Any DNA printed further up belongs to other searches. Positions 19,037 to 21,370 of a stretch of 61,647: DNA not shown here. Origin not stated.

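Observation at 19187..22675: Two tandem, translationally close secretin paralogues, one lipidated and one not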

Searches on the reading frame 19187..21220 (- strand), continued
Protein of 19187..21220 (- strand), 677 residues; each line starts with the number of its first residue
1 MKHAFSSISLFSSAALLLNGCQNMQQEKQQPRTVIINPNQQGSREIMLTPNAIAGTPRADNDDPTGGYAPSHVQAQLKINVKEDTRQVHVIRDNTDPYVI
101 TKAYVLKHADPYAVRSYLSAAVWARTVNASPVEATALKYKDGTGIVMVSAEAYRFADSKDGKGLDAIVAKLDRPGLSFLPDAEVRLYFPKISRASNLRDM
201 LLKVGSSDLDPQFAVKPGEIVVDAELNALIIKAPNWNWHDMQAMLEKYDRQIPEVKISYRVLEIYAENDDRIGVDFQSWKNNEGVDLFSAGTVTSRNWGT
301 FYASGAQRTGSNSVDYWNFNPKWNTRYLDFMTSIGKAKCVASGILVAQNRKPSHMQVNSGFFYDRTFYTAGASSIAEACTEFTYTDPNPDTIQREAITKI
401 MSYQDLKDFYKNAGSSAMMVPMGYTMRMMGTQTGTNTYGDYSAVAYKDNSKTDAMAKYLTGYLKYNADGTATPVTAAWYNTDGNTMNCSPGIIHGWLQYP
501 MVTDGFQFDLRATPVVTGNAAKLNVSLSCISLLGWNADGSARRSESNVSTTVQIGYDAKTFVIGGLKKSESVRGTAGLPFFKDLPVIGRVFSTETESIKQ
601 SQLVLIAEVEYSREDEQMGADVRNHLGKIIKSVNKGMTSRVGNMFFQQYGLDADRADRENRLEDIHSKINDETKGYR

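Call 39: fold_search(model_id=the predicted structure, library=pdb)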
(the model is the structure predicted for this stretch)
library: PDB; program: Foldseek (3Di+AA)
matches with E <= 10: 472; with E <= 0.001: 29
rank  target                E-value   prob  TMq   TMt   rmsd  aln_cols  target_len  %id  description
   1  6i1y_A                7.3e-13  1.00  0.22  0.28  26.4       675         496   11  Vibrio vulnificus EpsD (released 2019-04-10)
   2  5wq9_A                1.7e-12  1.00  0.21  0.27  28.3       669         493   10  CryoEM structure of type II secretion system secretin GspD G453A mutant in Vibrio cholerae (released 2016-12-28)
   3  5zdh_A                2.1e-12  1.00  0.23  0.30  20.9       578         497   13  CryoEM structure of ETEC Pilotin-Secretin AspS-GspD complex (released 2018-04-18)
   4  5wq8_A                2.2e-12  1.00  0.22  0.29  27.9       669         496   10  CryoEM structure of type II secretion system secretin GspD in Vibrio cholerae (released 2016-12-28)
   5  5wq7_A                3.9e-12  1.00  0.20  0.27  26.4       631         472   13  CryoEM structure of type II secretion system secretin GspD in E.coli K12 (released 2016-12-28)
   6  8co1_A1               4.6e-12  1.00  0.18  0.20  27.4       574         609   11  Type II Secretion System (released 2024-04-10)
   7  5w68_A                5.0e-11  1.00  0.21  0.37  21.6       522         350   13  Type II secretin from Enteropathogenic Escherichia coli - GspD (released 2017-11-15)
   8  6w6m_A                5.0e-11  1.00  0.20  0.31  23.1       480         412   11  Single particle cryoEM structure of V. cholerae Type IV competence pilus secretin PilQ (released 2020-10-14)
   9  6q14_A                5.3e-11  1.00  0.20  0.27  22.6       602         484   10  Structure of the Salmonella SPI-1 injectisome NC-base (released 2019-10-23)
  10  6q14_B                8.7e-11  1.00  0.20  0.26  22.4       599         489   10  Structure of the Salmonella SPI-1 injectisome NC-base (released 2019-10-23)
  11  9k8v_A                2.9e-10  1.00  0.19  0.31  21.6       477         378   12  Cryo-EM structure of the Type II secretion system protein from Vibrio cholerae (released 2025-10-29)
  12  5tcr_A                4.9e-10  1.00  0.20  0.27  22.6       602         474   11  Atomic model of the Salmonella SPI-1 type III secretion injectisome basal body proteins InvG, PrgH, and PrgK (released 2016-12-21)
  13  7ah9_5N               1.0e-09  1.00  0.20  0.25  22.8       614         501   10  Substrate-engaged type 3 secretion system needle complex from Salmonella enterica typhimurium - SpaR state 1 (released 2021-03-17)
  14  6q15_B                1.6e-09  1.00  0.21  0.26  24.1       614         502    9  Structure of the Salmonella SPI-1 injectisome needle complex (released 2019-10-23)
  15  6ve4_A                2.4e-09  1.00  0.16  0.31  20.6       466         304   12  Pentadecameric PilQ from Pseudomonas aeruginosa (released 2020-12-23)
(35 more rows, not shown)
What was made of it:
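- On Bacterial secretin superfamily (Pfam PF00263 Secretin plus PF03958 Secretin_N): For B, all 29 such hits are secretins, with a best E of 7e-13 (call 39).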
